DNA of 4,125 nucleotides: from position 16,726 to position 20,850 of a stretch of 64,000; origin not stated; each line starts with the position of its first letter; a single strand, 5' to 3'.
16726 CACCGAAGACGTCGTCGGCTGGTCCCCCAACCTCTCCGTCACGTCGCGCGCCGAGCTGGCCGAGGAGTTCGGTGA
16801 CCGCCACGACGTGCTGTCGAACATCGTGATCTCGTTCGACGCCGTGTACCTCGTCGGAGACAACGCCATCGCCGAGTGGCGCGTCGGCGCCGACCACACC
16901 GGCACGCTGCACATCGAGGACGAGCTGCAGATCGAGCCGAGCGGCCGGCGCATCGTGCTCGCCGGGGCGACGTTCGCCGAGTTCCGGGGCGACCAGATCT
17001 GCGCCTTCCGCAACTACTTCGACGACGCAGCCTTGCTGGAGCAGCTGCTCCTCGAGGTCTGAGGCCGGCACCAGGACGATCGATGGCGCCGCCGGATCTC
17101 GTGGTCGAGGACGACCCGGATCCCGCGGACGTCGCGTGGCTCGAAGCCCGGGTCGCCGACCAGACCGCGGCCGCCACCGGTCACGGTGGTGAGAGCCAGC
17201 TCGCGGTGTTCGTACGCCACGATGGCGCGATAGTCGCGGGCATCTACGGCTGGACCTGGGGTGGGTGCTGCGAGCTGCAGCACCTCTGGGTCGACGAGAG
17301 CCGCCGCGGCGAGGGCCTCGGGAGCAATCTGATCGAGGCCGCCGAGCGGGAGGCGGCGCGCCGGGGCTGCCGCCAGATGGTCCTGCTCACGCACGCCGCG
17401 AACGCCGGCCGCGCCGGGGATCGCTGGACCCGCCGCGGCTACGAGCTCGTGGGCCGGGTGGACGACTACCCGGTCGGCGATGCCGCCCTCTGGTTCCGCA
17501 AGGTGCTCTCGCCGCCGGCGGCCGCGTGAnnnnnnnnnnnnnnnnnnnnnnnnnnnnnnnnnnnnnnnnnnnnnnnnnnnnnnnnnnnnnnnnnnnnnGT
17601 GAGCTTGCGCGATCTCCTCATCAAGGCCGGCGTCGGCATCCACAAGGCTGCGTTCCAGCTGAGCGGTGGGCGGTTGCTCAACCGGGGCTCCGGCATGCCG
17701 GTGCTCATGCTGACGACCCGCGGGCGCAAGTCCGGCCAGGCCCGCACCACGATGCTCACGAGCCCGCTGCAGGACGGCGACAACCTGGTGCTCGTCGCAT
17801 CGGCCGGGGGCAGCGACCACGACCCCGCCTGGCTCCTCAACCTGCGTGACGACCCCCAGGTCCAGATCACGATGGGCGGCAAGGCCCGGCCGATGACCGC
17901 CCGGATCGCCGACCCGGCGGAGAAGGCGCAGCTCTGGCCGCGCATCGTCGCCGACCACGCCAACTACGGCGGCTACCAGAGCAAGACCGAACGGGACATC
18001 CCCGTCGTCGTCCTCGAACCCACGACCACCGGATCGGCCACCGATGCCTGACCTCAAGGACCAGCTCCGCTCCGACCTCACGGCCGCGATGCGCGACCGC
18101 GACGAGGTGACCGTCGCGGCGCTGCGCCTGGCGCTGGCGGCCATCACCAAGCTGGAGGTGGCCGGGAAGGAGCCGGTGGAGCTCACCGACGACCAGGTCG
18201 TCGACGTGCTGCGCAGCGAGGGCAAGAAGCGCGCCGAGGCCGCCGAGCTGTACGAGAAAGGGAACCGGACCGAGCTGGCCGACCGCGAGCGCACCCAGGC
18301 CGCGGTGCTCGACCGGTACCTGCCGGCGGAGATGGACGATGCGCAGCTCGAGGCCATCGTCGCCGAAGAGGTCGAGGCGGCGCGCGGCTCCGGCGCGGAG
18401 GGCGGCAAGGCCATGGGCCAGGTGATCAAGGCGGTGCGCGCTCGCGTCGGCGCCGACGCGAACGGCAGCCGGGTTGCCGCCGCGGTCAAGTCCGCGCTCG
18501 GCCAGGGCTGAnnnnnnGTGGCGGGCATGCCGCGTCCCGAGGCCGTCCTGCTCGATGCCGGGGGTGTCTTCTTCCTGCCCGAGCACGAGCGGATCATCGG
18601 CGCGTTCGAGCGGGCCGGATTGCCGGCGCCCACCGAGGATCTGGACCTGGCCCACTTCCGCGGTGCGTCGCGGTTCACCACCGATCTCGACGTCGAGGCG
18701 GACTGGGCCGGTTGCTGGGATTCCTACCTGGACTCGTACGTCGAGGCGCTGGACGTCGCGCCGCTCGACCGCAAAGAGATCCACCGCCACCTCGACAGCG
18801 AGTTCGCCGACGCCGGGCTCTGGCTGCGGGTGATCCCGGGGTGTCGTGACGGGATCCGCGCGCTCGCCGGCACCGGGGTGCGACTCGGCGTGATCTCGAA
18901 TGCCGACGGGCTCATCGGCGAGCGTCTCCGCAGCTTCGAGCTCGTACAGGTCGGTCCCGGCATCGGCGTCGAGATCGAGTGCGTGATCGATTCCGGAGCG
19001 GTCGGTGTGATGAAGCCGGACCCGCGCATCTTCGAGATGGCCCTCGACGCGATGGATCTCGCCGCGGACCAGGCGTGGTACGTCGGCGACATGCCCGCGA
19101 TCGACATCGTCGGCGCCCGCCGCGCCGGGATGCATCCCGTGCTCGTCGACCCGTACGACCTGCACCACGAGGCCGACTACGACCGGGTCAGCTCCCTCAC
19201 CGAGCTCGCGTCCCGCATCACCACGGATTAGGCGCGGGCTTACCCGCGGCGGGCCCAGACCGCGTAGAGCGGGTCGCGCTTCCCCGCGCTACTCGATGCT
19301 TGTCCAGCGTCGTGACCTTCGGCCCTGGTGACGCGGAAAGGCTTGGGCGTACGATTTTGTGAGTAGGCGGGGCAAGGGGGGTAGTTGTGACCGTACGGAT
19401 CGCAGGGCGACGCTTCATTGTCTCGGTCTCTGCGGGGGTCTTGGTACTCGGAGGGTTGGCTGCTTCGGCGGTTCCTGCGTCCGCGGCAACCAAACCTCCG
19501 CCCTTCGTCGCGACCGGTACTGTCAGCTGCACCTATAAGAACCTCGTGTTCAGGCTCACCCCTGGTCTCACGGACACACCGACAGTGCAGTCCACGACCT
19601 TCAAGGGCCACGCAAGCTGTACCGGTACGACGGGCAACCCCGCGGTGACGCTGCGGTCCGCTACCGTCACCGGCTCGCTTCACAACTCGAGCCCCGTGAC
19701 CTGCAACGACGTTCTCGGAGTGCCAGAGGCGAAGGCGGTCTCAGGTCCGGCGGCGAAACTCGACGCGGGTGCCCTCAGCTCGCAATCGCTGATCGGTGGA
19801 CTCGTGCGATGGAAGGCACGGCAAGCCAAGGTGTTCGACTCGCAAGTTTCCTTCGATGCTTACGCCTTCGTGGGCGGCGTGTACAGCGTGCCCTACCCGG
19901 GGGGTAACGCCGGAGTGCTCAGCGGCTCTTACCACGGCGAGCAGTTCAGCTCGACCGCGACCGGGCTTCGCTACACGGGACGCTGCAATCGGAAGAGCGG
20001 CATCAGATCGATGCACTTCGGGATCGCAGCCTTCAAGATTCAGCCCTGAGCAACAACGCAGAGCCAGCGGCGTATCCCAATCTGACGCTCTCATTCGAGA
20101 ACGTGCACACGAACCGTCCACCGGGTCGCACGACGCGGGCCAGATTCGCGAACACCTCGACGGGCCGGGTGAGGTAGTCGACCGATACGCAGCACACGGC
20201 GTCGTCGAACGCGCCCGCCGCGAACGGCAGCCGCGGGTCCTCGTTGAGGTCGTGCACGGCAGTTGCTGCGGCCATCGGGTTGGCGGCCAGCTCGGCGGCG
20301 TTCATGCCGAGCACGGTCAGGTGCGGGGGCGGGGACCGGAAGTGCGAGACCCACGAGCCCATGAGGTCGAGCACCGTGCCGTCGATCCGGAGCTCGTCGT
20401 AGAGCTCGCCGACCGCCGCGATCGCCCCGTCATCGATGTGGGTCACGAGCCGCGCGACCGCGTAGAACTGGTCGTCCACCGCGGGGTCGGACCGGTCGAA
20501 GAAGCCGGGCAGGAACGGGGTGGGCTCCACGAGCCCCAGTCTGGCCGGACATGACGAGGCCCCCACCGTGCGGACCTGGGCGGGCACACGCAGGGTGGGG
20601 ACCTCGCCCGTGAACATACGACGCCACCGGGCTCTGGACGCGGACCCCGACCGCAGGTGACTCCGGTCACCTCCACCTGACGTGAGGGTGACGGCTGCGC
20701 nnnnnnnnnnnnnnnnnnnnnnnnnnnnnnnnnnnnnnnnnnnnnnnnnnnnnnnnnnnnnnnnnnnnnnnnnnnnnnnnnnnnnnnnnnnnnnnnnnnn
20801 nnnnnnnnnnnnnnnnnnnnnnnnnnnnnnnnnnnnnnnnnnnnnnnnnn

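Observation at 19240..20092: SAM-methyltransferase gene apparently split by a ~0.8-kb lower-GC insert carrying a secreted-protein gene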

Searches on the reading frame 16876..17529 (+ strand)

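Call 69: search_protein_families(library=pfam, proteins=[window:16876-17529:+], max_evalue=0.001)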
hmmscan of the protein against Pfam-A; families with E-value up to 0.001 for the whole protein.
window:16876-17529:+ (217 aa): 5 families
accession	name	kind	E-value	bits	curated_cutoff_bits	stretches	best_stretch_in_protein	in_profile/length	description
PF00583.31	Acetyltransf_1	-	2.4e-12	47.6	20.7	1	86-177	14-105/116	Acetyltransferase (GNAT) family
PF13508.13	Acetyltransf_7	-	8.4e-09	36.1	27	1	111-189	5-82/84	Acetyltransferase (GNAT) domain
PF14542.12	Acetyltransf_CG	-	0.00012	22.6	30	1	128-165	21-58/80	GCN5-related N-acetyl-transferase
PF13673.13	Acetyltransf_10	-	0.00024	21.5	23.6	1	108-191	30-109/128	Acetyltransferase (GNAT) domain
PF13480.13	Acetyltransf_6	-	0.00038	21.1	22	0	109-174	73-138/143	Acetyltransferase (GNAT) domain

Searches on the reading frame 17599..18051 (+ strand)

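Call 69: search_protein_families(library=pfam, proteins=[window:17599-18051:+], max_evalue=0.001)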
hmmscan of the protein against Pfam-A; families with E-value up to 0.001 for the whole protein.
window:17599-18051:+ (150 aa): 1 family
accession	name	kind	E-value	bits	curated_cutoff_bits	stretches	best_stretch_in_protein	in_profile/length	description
PF04075.20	F420H2_quin_red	-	5.1e-37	127.3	22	1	15-141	5-130/130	F420H(2)-dependent quinone reductase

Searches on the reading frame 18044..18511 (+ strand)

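Call 69: search_protein_families(library=pfam, proteins=[window:18044-18511:+], max_evalue=0.001)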
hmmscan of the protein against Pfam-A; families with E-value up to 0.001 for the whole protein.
window:18044-18511:+ (155 aa): 1 family
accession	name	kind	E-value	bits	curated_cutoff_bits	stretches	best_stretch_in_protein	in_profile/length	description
PF09424.15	YqeY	-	8.2e-37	126.9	27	1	5-152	1-143/143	Yqey-like protein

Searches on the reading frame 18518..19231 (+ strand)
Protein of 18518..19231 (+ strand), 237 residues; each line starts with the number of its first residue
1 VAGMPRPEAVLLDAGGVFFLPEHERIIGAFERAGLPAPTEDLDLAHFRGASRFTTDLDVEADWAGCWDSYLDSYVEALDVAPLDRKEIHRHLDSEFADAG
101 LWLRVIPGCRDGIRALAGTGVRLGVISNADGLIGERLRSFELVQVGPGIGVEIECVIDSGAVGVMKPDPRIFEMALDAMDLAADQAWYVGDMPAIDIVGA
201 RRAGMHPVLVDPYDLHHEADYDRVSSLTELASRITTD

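Call 4: search_protein_families(library=pfam, proteins=[window:18518-19231:+], max_evalue=0.1)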
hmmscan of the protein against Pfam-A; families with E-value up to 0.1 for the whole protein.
window:18518-19231:+ (237 aa): 3 families
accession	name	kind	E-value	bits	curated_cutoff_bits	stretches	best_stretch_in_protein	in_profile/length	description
PF00702.32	Hydrolase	-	2.1e-11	45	26.4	1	9-204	3-191/191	haloacid dehalogenase-like hydrolase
PF13419.12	HAD_2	-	1.6e-10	41.8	23.8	1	84-209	61-177/178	Haloacid dehalogenase-like hydrolase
PF13242.12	Hydrolase_like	-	5.6e-10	39.4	22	1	166-211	4-49/75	HAD-hyrolase-like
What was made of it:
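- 18518..19231 (+): HAD-family hydrolase gene. It is the native convergent neighbour of the methyltransferase; its stop lies 8 bp from the orphan's stop. Pfam Hydrolase/HAD_2/Hydrolase_like (call 4).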

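Call 26: find_related_loci(query=window:18518-19228:+, collection=metagenome_contigs, flank=5000)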
Query window:18518-19228:+ (237 aa) in metagenome_contigs; peptide patterns used: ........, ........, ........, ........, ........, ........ (x = any residue, [..] = any of these).
216 stretches matched a pattern; 54 encode a relative of the query (tblastn E <= 1e-3); 54 distinct loci.
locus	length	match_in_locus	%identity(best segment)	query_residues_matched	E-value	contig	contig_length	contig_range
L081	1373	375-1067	84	4-234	4e-140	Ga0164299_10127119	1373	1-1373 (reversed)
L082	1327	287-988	70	2-235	8e-118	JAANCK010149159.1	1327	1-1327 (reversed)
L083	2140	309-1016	67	4-237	2e-108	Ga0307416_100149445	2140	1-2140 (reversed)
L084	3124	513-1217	67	2-236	4e-105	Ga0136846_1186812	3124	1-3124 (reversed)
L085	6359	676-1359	64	7-234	7e-98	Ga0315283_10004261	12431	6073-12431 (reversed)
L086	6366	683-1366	64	7-234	7e-98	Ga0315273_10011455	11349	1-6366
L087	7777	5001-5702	63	1-235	2e-96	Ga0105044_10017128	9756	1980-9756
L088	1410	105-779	66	10-234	2e-103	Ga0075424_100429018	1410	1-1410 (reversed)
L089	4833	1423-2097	66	7-232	2e-96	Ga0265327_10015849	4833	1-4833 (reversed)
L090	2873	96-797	63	1-235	4e-98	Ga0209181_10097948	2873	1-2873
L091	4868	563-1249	66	7-235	3e-94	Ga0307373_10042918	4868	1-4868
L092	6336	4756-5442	66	7-235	4e-94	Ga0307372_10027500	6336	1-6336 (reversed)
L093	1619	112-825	63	3-236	4e-98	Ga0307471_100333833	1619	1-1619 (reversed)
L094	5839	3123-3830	63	1-236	1e-91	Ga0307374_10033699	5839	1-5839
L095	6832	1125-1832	62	1-236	3e-91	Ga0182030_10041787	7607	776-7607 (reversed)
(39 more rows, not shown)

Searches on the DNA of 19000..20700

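Call 63: search_rna_families(source=window, start=19000, end=20700, threshold=evalue, max_evalue=1)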
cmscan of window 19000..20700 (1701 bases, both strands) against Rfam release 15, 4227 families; matches with E-value up to 1: 0.
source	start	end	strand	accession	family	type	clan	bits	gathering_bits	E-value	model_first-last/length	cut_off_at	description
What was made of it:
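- On Group II intron / other structured RNA element: No Rfam match with E of 1 or less in 19000-20700 on either strand (call 63).
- Tried and rejected: No Rfam family (call 63).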

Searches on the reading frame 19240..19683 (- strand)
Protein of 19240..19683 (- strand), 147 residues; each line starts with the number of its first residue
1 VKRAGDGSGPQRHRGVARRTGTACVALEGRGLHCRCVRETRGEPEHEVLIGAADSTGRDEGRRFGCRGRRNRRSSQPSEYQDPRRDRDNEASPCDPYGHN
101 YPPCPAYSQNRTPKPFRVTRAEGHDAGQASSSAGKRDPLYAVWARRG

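Call 4: search_protein_families(library=pfam, proteins=[window:19240-19683:-], max_evalue=0.1)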
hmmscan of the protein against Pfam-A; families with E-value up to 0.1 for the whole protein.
window:19240-19683:- (147 aa): 0 families

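Call 5: search_protein_families(library=ncbifam, proteins=[window:19240-19683:-], max_evalue=0.1)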
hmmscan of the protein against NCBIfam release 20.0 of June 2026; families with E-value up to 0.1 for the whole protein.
window:19240-19683:- (147 aa): 0 families
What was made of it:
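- On Insertion sequence / MITE: No transposase domain (calls 4, 5).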
